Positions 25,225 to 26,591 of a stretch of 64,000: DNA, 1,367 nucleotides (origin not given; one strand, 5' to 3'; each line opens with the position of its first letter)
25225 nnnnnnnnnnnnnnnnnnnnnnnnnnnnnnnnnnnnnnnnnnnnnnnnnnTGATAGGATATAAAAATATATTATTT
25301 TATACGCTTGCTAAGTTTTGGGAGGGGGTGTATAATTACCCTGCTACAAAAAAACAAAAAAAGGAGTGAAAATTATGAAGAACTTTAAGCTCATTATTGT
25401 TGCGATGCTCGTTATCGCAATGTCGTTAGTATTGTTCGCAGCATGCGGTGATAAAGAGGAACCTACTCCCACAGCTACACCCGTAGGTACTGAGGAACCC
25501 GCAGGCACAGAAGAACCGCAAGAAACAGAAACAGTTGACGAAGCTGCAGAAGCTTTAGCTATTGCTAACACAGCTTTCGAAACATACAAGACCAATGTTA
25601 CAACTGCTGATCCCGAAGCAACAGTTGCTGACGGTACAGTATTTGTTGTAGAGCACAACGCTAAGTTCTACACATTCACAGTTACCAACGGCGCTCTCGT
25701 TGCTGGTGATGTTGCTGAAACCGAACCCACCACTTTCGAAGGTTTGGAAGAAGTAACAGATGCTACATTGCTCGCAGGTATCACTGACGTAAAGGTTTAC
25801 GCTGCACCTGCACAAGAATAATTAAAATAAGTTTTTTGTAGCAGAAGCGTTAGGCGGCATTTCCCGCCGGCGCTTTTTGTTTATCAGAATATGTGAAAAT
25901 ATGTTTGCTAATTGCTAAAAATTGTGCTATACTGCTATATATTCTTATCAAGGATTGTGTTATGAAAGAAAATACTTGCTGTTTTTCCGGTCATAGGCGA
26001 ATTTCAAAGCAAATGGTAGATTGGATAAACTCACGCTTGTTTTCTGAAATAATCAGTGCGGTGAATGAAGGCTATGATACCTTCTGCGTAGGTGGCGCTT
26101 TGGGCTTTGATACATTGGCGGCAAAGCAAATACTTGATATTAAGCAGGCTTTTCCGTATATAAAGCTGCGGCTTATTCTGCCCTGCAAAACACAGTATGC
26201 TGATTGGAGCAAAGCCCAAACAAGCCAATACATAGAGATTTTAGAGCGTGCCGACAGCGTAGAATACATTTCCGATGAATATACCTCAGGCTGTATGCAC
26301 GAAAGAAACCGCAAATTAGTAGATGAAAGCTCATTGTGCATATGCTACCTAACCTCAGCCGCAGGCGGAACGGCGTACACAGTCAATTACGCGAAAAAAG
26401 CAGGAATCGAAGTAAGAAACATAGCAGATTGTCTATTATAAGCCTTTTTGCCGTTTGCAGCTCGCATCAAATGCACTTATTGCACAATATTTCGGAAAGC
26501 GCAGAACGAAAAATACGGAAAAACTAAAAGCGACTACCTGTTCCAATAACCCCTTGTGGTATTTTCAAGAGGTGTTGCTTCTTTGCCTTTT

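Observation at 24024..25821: Three tandem, individually promoted lipoprotein genes sharing an unassigned ~60-aa module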

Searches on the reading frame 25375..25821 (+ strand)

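Call 3: search_protein_families(library=pfam, proteins=[window:25375-25821:+], max_evalue=1)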
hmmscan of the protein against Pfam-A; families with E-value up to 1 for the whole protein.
window:25375-25821:+ (148 aa): 3 families
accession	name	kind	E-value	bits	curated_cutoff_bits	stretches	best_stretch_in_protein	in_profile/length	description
PF16390.11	DUF4999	-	0.044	14.3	25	1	2-28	3-28/76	Domain of unknown function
PF02203.21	TarH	-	0.12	12.7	25.2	1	46-86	79-118/177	Tar ligand binding domain homologue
PF13627.12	LptM_cons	-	0.64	10.4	27.3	1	11-25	1-15/23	LPS-assembly lipoprotein LptM, conserved region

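Call 4: search_protein_families(library=ncbifam, proteins=[window:25375-25821:+], max_evalue=1)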
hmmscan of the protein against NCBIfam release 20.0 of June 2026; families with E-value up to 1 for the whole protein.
window:25375-25821:+ (148 aa): 5 families
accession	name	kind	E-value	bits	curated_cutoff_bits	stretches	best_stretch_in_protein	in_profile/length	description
NF050142.1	PG1828_fam_lipo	equivalog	0.039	14.7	50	1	1-60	1-54/59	PG1828 family lipoprotein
NF041057.1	Rcas_1661_fam_Se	equivalog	0.046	13.3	190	1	14-91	2-84/247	Rcas_1661 family thioredoxin-like (seleno)lipoprotein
NF058595.1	invert_tail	domain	0.051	13.9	37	1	7-39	55-90/113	lipo-invert putative C-terminal anchoring domain-containing protein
NF045961.1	MAG5150_fam_LP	equivalog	0.076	12.4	80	1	1-73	1-69/331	MAG5150 family histidine triad lipoprotein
NF045774.1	cytochro_C551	exception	0.12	12.4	118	1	10-50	6-41/110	cytochrome c551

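Call 79: search_protein_families(library=phrogs, proteins=[window:25375-25821:+], max_evalue=0.01)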
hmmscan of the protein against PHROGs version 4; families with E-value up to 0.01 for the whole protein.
window:25375-25821:+ (148 aa): 1 family
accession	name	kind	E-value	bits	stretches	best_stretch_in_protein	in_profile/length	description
phrog_9078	-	unknown function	0.00029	21.6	1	2-39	2-34/115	-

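Call 80: search_protein_families(library=padloc, proteins=[window:25375-25821:+], max_evalue=0.01)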
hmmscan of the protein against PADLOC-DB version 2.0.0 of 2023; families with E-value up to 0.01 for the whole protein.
window:25375-25821:+ (148 aa): 0 families

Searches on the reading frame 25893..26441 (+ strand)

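Call 3: search_protein_families(library=pfam, proteins=[window:25893-26441:+], max_evalue=1)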
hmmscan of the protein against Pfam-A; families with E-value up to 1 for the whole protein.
window:25893-26441:+ (182 aa): 4 families
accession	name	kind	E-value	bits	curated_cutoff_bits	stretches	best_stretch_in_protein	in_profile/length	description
PF06908.16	YpsA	-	9.2e-19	68.5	27.7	1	40-170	19-152/168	YspA SLOG family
PF24034.1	DUF7343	-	0.0072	16.6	27.6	1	103-126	28-51/62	Domain of unknown function (DUF7343)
PF03278.18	IpaB_EvcA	-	0.084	13.1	29.9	1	36-92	25-82/156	IpaB/EvcA family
PF02481.21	DNA_processg_A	-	0.13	11.9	29.6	1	54-175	67-185/212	DNA recombination-mediator protein A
